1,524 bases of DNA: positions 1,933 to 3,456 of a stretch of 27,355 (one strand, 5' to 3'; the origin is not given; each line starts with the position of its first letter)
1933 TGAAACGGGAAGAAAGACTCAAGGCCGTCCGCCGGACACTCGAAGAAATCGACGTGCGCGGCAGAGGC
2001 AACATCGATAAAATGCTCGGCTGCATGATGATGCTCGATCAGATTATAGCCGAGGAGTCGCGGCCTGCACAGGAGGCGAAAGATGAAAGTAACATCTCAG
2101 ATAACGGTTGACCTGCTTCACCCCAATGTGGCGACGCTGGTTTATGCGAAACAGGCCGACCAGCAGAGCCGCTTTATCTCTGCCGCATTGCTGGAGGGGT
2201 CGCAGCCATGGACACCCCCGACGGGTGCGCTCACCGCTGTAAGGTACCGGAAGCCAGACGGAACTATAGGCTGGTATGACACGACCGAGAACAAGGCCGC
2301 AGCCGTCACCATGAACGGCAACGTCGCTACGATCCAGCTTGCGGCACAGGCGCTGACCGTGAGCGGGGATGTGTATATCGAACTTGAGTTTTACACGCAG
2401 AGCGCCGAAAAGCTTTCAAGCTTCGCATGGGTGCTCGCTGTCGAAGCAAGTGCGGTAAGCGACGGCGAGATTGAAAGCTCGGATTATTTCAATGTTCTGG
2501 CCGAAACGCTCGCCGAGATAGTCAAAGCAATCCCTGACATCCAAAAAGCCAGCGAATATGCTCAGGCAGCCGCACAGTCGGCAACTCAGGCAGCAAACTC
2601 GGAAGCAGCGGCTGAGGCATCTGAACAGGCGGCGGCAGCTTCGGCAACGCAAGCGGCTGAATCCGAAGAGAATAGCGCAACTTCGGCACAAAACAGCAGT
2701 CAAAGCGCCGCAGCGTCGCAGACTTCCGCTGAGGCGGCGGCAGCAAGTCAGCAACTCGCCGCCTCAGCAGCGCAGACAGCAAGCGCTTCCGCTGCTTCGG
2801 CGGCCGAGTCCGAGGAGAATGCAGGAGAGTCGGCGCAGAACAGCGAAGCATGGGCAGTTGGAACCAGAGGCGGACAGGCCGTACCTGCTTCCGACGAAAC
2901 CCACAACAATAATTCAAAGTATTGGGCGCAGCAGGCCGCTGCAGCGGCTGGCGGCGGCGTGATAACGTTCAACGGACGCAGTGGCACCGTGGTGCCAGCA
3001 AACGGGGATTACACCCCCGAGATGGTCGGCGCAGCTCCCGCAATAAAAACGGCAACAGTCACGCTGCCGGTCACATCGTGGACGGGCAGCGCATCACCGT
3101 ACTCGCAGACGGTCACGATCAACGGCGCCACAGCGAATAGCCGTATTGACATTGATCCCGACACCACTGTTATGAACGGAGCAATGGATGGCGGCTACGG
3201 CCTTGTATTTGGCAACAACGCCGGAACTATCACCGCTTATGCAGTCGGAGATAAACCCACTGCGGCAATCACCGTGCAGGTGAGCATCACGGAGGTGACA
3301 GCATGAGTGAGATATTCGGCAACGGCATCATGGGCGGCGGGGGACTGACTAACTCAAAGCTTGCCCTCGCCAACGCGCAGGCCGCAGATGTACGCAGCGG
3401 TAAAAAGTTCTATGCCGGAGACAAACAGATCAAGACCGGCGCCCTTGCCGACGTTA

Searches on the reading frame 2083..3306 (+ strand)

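Call 6: search_protein_families(library=pfam, proteins=[window:2083-3306:+], max_evalue=0.01)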
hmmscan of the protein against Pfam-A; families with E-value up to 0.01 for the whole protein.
window:2083-3306:+ (407 aa): 1 family
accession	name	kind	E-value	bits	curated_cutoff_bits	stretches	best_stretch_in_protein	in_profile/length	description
PF10651.15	BppU_N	-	0.00056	20.1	23.1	1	6-146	4-140/142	BppU N-terminal domain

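Call 34: search_protein_families(library=phrogs, proteins=[window:2083-3306:+], max_evalue=0.001)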
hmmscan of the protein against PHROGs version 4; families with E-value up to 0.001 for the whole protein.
window:2083-3306:+ (407 aa): 9 families
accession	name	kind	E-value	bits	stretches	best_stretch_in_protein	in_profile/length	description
phrog_19280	-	unknown function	6.1e-12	45.9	1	1-279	1-259/623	-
phrog_16573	-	unknown function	3e-10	41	1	6-158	7-154/163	-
phrog_3279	-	tail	2.4e-07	31.6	1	155-314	133-303/396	tail fiber protein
phrog_13980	-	tail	1.3e-06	28.5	1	142-368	177-397/756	tail fiber protein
phrog_31398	-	unknown function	2.4e-06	27.9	1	3-183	3-171/280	-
phrog_32072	-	tail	6.5e-06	25.8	1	157-266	106-215/894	tail protein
phrog_27075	-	unknown function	1.8e-05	25.4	1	74-166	62-152/265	-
phrog_24369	-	tail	2.4e-05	23.1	1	122-288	49-214/1396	tail fiber protein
phrog_9525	-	tail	4.4e-05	23.1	1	46-200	42-189/728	tail fiber protein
